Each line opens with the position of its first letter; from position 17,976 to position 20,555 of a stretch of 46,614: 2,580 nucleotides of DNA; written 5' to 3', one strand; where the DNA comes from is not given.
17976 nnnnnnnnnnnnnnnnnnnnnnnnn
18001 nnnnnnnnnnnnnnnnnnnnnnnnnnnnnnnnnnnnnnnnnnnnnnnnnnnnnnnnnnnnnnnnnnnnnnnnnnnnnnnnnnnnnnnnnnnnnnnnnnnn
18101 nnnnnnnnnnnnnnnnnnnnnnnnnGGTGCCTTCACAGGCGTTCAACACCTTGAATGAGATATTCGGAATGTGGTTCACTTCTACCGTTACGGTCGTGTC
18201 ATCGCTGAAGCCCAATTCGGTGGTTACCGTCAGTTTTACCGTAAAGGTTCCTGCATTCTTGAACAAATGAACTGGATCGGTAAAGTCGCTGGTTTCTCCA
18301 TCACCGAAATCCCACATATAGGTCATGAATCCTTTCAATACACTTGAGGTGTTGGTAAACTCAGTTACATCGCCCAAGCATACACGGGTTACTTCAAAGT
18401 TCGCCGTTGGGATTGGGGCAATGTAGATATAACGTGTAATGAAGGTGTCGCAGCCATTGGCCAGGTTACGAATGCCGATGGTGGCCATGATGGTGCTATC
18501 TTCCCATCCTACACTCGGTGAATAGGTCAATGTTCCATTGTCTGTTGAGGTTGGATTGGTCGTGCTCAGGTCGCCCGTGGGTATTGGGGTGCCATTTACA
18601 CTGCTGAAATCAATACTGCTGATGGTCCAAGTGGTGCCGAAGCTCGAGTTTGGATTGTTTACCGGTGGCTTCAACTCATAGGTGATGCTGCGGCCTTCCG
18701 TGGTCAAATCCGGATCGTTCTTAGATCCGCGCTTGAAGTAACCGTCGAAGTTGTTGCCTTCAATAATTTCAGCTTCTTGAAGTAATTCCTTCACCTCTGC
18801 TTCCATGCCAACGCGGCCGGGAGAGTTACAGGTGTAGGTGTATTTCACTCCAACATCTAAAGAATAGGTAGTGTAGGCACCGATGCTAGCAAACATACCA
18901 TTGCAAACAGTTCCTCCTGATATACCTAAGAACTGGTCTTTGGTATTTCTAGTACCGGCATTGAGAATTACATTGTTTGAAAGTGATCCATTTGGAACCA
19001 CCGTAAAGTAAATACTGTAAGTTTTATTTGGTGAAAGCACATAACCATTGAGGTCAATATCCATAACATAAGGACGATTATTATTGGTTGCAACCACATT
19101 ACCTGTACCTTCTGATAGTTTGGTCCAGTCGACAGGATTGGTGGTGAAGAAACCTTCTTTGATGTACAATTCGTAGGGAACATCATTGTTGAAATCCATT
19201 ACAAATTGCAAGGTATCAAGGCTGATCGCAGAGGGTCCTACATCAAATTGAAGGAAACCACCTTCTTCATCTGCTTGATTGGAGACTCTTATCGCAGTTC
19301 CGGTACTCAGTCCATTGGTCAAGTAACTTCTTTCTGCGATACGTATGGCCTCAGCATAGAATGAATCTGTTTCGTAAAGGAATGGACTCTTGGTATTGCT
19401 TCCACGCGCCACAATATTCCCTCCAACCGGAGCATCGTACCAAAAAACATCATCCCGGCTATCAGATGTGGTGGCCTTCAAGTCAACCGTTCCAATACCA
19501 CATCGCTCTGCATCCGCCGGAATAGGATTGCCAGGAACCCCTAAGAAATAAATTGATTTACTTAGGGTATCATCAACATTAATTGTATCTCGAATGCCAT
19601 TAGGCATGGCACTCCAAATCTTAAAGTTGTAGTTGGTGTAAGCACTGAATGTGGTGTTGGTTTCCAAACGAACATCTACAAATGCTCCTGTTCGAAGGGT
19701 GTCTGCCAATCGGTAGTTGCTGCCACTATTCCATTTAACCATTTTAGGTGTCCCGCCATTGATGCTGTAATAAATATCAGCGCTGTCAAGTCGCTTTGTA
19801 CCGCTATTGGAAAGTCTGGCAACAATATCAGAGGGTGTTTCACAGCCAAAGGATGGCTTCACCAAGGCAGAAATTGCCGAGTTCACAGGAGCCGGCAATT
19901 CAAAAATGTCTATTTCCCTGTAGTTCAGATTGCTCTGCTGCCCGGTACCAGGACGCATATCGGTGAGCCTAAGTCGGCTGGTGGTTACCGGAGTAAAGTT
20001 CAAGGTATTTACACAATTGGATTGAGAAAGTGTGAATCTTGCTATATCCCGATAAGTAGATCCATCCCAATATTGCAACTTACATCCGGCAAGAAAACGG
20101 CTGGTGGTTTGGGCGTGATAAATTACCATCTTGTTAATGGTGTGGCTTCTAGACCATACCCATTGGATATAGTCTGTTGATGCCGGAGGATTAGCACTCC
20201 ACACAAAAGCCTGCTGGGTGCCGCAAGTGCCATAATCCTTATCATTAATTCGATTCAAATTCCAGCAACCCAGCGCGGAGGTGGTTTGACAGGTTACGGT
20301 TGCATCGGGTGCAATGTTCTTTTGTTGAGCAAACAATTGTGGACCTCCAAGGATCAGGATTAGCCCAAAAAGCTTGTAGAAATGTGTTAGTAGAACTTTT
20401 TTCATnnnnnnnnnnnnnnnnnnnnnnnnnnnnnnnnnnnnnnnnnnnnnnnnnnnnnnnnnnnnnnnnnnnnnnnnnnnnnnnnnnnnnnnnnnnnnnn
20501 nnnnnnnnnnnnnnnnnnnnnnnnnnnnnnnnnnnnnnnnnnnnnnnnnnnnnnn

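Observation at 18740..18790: In-frame conversion breakpoint within a single codon marks a module boundary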

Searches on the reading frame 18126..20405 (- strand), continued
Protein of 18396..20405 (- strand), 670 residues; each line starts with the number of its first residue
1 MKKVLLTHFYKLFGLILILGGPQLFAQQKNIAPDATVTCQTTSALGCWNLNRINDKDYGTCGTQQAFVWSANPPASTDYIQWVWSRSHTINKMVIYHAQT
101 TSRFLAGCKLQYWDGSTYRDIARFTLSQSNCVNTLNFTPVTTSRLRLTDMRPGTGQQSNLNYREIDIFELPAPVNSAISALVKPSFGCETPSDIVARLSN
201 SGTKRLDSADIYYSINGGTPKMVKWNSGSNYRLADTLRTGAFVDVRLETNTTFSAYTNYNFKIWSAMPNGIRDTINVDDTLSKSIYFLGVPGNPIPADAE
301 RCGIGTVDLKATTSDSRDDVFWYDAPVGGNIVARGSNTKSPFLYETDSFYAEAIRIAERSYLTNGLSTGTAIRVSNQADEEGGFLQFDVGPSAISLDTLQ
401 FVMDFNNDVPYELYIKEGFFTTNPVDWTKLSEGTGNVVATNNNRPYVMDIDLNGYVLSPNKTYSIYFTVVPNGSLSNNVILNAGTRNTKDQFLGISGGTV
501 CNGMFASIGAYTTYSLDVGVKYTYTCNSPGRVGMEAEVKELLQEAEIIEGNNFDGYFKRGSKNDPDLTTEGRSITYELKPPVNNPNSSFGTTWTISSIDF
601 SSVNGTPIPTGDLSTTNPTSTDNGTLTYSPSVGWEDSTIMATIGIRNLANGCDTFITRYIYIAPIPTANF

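Call 59: find_encoding_contigs(protein=P0007, flank=10000, max_places=2)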
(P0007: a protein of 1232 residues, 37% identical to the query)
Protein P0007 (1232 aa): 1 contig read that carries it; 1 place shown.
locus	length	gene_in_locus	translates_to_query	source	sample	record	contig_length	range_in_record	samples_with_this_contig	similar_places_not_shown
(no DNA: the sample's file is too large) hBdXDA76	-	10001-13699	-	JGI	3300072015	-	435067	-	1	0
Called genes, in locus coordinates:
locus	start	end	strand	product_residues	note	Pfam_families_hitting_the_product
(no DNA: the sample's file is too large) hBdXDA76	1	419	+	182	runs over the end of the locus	PF13858:DUF4199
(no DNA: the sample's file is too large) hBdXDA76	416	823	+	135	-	PF10604:Polyketide_cyc2 (faint)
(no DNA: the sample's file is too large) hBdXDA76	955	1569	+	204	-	PF01553:Acyltransferase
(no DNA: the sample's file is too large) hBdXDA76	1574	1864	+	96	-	PF02686:GatC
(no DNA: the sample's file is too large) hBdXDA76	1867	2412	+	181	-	PF01923:Cob_adeno_trans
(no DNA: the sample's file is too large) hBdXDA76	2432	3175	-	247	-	PF07719:TPR_2 (faint), PF13181:TPR_8 (faint), PF14559:TPR_19 (faint)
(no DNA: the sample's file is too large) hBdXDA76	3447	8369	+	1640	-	PF00801:PKD (faint), PF18911:PKD_4 (weak), PF13585:CHU_C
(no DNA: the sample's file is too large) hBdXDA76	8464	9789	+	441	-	PF02881:SRP54_N, PF13401:AAA_22 (faint), PF00448:SRP54, PF02978:SRP_SPB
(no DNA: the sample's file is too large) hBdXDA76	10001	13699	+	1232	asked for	PF18911:PKD_4, PF00801:PKD, PF18911:PKD_4, PF00801:PKD (weak), PF18911:PKD_4, PF00801:PKD, PF18911:PKD_4, PF18962:Por_Secre_tail, +1 more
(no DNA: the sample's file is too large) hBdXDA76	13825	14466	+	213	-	PF01243:PNPOx_N, PF10590:PNP_phzG_C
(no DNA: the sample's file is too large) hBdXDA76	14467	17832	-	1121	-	PF02310:B12-binding, PF03308:MeaB, PF02492:cobW (weak), PF01642:MM_CoA_mutase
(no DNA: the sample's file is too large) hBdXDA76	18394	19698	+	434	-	PF01773:Nucleos_tra2_N, PF07670:Gate, PF07662:Nucleos_tra2_C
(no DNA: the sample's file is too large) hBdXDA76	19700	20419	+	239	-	PF01063:Aminotran_4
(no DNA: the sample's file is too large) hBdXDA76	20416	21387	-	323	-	PF00365:PFK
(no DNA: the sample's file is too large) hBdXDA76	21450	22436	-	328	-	-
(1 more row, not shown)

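Call 60: find_encoding_contigs(protein=P0008, flank=10000, max_places=2)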
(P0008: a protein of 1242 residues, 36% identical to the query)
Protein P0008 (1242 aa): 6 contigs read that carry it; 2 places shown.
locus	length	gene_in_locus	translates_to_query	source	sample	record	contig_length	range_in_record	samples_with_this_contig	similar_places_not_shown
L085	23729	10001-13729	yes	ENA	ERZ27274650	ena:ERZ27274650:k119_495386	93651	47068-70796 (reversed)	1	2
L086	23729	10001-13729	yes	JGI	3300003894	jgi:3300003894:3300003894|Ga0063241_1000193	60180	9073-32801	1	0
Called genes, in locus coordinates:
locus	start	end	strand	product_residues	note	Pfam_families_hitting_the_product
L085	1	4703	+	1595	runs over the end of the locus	PF00801:PKD (faint), PF18911:PKD_4 (faint), PF13585:CHU_C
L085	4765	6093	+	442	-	PF02881:SRP54_N, PF06414:Zeta_toxin (weak), PF13401:AAA_22 (weak), PF00448:SRP54, PF02978:SRP_SPB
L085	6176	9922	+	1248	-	PF21471:Reelin_subrepeat-B (faint), PF00801:PKD, PF16820:PKD_3 (faint), PF18911:PKD_4, PF18962:Por_Secre_tail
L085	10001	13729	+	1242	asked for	PF00801:PKD (weak), PF18911:PKD_4, PF00801:PKD, PF18911:PKD_4, PF00801:PKD (weak), PF18911:PKD_4, PF18962:Por_Secre_tail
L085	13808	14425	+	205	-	PF12766:Pyridox_oxase_2 (weak), PF16242:Pyrid_ox_like (weak), PF01243:PNPOx_N, PF10590:PNP_phzG_C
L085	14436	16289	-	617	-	PF14849:YidC_periplas, PF02096:60KD_IMP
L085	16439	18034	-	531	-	PF01293:PEPCK_ATP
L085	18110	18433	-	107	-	PF01253:SUI1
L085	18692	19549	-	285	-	PF00809:Pterin_bind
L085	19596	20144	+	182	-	PF07659:DUF1599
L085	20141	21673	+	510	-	PF07681:DoxX (faint), PF07291:MauE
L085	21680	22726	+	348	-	PF19300:BPD_transp_1_N, PF00528:BPD_transp_1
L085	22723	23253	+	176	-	PF00004:AAA (faint), PF13238:AAA_18, PF13671:AAA_33 (faint), PF01202:SKI, PF13207:AAA_17 (weak)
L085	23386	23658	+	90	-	PF00216:Bac_DNA_binding, PF18291:HU-HIG (weak)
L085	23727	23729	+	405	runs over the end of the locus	PF00202:Aminotran_3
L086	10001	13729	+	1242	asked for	PF00801:PKD (weak), PF18911:PKD_4, PF00801:PKD, PF18911:PKD_4, PF00801:PKD (weak), PF18911:PKD_4, PF18962:Por_Secre_tail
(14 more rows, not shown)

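Call 78: find_encoding_contigs(protein=P0011, flank=10000, max_places=2)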
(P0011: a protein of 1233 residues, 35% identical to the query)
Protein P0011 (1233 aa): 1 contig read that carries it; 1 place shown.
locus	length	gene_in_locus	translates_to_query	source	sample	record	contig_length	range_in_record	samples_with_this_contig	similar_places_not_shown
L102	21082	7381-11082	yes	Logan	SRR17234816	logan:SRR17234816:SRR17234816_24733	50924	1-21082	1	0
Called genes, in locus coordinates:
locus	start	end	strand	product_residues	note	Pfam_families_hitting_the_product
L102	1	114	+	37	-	?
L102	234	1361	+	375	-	PF13177:DNA_pol3_delta2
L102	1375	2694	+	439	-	PF04468:PSP1, PF28472:PSP1_3rd, PF28473:YaaT_C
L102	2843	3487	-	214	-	-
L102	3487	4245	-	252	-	PF08309:LVIVD (faint)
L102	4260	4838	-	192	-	-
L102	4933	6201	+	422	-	PF02403:Seryl_tRNA_N, PF00587:tRNA-synt_2b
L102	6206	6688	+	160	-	PF07648:Kazal_2 (weak), PF18962:Por_Secre_tail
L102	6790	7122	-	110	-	-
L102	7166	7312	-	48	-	-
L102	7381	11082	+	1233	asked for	PF19081:Ig_7, PF18911:PKD_4, PF00801:PKD (weak), PF18911:PKD_4, PF18962:Por_Secre_tail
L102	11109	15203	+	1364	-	PF19077:Big_13 (faint), PF18911:PKD_4 (faint), PF18981:InlK_D3 (faint), PF00801:PKD (faint), PF20009:GEVED, PF20009:GEVED, PF16403:Bact_surface_Ig-like, PF18962:Por_Secre_tail, +1 more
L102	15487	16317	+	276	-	PF13505:OMP_b-brl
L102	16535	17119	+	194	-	PF04542:Sigma70_r2, PF07638:Sigma70_ECF (faint), PF08281:Sigma70_r4_2, PF04545:Sigma70_r4 (weak)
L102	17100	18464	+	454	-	PF13568:OMP_b-brl_2 (weak)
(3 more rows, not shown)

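Call 79: find_encoding_contigs(protein=P0014, flank=10000, max_places=2)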
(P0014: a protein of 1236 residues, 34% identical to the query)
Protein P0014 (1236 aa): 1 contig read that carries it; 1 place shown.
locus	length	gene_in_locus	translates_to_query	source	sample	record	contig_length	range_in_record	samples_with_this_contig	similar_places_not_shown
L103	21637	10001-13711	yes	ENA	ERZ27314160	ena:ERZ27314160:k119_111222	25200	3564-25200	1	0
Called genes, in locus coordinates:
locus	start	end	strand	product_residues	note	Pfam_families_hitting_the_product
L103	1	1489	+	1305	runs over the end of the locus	PF18911:PKD_4, PF00801:PKD, PF18911:PKD_4, PF18962:Por_Secre_tail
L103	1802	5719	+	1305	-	PF13229:Beta_helix (weak), PF18911:PKD_4, PF00801:PKD, PF18911:PKD_4, PF18911:PKD_4, PF00801:PKD, PF18911:PKD_4, PF18962:Por_Secre_tail, +3 more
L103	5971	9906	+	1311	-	PF00801:PKD, PF18911:PKD_4, PF18911:PKD_4, PF00801:PKD, PF18911:PKD_4, PF18911:PKD_4, PF18911:PKD_4, PF18962:Por_Secre_tail, +4 more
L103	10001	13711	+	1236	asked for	PF19081:Ig_7, PF18911:PKD_4, PF18911:PKD_4, PF18911:PKD_4, PF00801:PKD, PF18911:PKD_4, PF18911:PKD_4, PF18962:Por_Secre_tail, +4 more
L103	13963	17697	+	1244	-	PF18911:PKD_4, PF00801:PKD, PF18911:PKD_4, PF00801:PKD (weak), PF18911:PKD_4, PF18962:Por_Secre_tail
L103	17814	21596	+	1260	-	PF19081:Ig_7, PF00801:PKD, PF18911:PKD_4, PF00801:PKD (weak), PF18911:PKD_4, PF00801:PKD (weak), PF18911:PKD_4, PF18962:Por_Secre_tail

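Call 80: find_encoding_contigs(protein=P0015, flank=10000, max_places=2)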
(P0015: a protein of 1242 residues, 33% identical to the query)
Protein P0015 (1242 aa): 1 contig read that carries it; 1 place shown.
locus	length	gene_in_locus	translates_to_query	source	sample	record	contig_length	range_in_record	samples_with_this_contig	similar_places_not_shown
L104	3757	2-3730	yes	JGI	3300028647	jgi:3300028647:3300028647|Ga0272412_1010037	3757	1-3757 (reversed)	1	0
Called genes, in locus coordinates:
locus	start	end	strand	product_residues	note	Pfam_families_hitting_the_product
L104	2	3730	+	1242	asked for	PF22633:F5_F8_type_C_2 (weak), PF24135:DUF7402, PF19081:Ig_7, PF18911:PKD_4, PF00801:PKD (weak), PF18911:PKD_4, PF18962:Por_Secre_tail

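Call 93: search_protein_families(library=pfam, proteins=[L103:1802-2800:+, L103:10001-10700:+, L103:13963-14660:+, L103:17814-18560:+, L085:6176-6900:+, L085:10001-10700:+], max_evalue=0.01)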
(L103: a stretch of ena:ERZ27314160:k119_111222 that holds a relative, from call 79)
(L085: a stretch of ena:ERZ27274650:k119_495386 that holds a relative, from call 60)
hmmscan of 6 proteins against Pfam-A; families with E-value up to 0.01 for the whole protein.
L103:1802-2800:+ (333 aa): 2 families
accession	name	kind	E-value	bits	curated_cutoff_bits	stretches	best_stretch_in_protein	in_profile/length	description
PF20585.4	Pectate_lyase_5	-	0.0015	19.2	24.3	1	80-169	34-121/126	Putative pectate lyase-like adhesive domain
PF13229.12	Beta_helix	-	0.0016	18.6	25.9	0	147-328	6-138/158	Right handed beta helix region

L103:10001-10700:+ (233 aa): 2 families
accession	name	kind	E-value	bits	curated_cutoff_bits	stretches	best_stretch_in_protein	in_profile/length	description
PF22633.2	F5_F8_type_C_2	-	0.00014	22.9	27.8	1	73-152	11-91/91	NedA-like, galactose-binding domain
PF00754.31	F5_F8_type_C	-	0.0059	17.2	28.2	1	73-128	25-82/127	F5/8 type C domain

L103:13963-14660:+ (232 aa): 0 families

L103:17814-18560:+ (249 aa): 0 families

L085:6176-6900:+ (241 aa): 1 family
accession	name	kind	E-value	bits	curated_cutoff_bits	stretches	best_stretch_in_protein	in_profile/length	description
PF21471.3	Reelin_subrepeat-B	-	4.4e-06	26.9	27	1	132-203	56-126/127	Reelin subrepeat B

L085:10001-10700:+ (233 aa): 2 families
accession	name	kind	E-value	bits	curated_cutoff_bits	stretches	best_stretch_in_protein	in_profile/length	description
PF24135.1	DUF7402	-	2.1e-05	25.1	27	1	30-163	1-133/133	Domain of unknown function (DUF7402)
PF22633.2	F5_F8_type_C_2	-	0.0002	22.3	27.8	1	48-142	2-91/91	NedA-like, galactose-binding domain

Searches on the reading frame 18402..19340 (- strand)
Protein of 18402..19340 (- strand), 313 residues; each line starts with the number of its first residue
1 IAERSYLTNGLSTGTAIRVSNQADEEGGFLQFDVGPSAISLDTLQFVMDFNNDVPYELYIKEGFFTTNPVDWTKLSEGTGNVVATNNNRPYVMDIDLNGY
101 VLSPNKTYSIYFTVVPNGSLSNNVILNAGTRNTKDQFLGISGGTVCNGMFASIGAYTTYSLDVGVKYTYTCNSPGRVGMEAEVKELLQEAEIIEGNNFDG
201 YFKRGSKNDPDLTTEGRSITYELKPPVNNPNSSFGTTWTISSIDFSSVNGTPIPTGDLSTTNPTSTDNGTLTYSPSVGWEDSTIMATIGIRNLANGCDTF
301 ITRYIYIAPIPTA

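Call 68: search_solved_structures(query=A7, max_evalue=10)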
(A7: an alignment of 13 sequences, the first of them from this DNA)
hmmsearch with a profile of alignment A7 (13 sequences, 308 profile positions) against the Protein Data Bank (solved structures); distinct sequences matched with E-value up to 10: 1.
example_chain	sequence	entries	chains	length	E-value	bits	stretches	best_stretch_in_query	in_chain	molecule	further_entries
8h1r_A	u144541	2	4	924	0.78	12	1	46-94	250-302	LPS-assembly protein LptD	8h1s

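Call 69: search_protein_families(library=pfam, alignment_id=A7, max_evalue=1)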
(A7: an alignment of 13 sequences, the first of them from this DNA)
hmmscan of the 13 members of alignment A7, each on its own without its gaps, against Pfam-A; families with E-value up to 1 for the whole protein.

A. member 1, seq(313 aa): 1 family
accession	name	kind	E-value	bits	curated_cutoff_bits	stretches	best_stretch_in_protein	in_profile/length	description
PF24558.1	DUF7604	-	0.043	14.6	25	1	50-141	16-108/147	Domain of unknown function (DUF7604)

B. families by the number of members that match (of 13 scanned): 7 families
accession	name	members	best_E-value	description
PF25188.1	Tad6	1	0.016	Type I Thoeris inhibitor Tad6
PF24055.2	POL3_N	1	0.019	DNA polymerase delta catalytic subunit-like, N-terminal domain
PF24558.1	DUF7604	1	0.043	Domain of unknown function (DUF7604)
PF19077.6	Big_13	1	0.075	Bacterial Ig-like domain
PF14524.12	Wzt_C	1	0.079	Wzt C-terminal domain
PF17892.7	Cadherin_5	1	0.11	Cadherin-like domain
PF19081.6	Ig_7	1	0.19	Ig-like domain CHU_C associated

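Call 74: find_homologous_proteins(query=window:18402-19340:-, max_evalue=1e-20)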
Query seq(313 aa): 986 candidates shared short words with the query, none scored E <= 1e-20.

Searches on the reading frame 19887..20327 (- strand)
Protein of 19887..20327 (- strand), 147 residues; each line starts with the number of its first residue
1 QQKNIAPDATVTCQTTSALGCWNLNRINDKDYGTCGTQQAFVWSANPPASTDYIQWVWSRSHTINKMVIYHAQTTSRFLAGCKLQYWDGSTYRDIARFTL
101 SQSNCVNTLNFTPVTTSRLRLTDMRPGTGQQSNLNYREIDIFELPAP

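Call 54: search_solved_structures(query=A5, max_evalue=1, show_alignments=1)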
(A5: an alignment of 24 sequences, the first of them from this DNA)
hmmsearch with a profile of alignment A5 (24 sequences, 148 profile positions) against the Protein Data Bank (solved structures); distinct sequences matched with E-value up to 1: 4.
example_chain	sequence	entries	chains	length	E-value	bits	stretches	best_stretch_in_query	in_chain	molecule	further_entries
8q2h_A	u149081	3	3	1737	4.7e-18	68.8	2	19-122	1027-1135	beta-galactosidase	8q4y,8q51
2jd9_A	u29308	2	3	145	5.6e-05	26.4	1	42-145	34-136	YECBM32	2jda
4uap_A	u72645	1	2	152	0.0029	20.8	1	10-145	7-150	Glycosyl hydrolase, family 31/fibronectin type III domain protein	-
7d29_A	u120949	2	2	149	0.031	17.5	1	46-145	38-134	AlyQ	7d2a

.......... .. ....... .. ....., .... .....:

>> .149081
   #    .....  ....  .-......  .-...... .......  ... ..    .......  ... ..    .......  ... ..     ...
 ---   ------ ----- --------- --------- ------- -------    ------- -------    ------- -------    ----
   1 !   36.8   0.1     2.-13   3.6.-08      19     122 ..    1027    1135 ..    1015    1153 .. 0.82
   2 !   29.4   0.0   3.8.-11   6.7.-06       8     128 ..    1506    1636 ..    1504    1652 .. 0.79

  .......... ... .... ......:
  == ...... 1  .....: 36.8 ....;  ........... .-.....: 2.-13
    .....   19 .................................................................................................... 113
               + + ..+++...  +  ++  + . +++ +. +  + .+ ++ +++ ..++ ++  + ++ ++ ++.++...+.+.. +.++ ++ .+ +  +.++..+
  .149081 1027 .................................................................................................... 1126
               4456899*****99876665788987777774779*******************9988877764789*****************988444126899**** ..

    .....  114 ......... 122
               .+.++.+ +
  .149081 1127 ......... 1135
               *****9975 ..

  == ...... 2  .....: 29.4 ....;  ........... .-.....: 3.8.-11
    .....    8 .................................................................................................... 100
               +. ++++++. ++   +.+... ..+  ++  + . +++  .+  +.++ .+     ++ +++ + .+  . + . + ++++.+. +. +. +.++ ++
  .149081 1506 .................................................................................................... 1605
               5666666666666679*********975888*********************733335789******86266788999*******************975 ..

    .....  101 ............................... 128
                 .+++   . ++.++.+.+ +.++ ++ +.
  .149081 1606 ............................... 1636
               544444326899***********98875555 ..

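Call 55: search_protein_families(library=pfam, alignment_id=A5, max_evalue=0.01)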
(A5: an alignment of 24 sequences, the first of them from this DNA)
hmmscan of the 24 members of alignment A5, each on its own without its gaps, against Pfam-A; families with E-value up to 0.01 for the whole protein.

A. member 1, seq(147 aa): 3 families
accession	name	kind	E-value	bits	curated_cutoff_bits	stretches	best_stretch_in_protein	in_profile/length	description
PF22633.2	F5_F8_type_C_2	-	2.8e-06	28.3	27.8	1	42-121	11-91/91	NedA-like, galactose-binding domain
PF24135.1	DUF7402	-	3.9e-06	27.4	27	1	4-123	1-115/133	Domain of unknown function (DUF7402)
PF00754.31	F5_F8_type_C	-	0.00025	21.6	28.2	1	23-128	13-117/127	F5/8 type C domain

B. families by the number of members that match (of 24 scanned): 4 families
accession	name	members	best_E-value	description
PF24135.1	DUF7402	16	6e-10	Domain of unknown function (DUF7402)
PF22633.2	F5_F8_type_C_2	16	8e-09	NedA-like, galactose-binding domain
PF00754.31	F5_F8_type_C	10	4.5e-07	F5/8 type C domain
PF21114.3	DDR1-2_DS-like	1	0.00049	Discoidin domain-containing receptor 1/2, DS-like domain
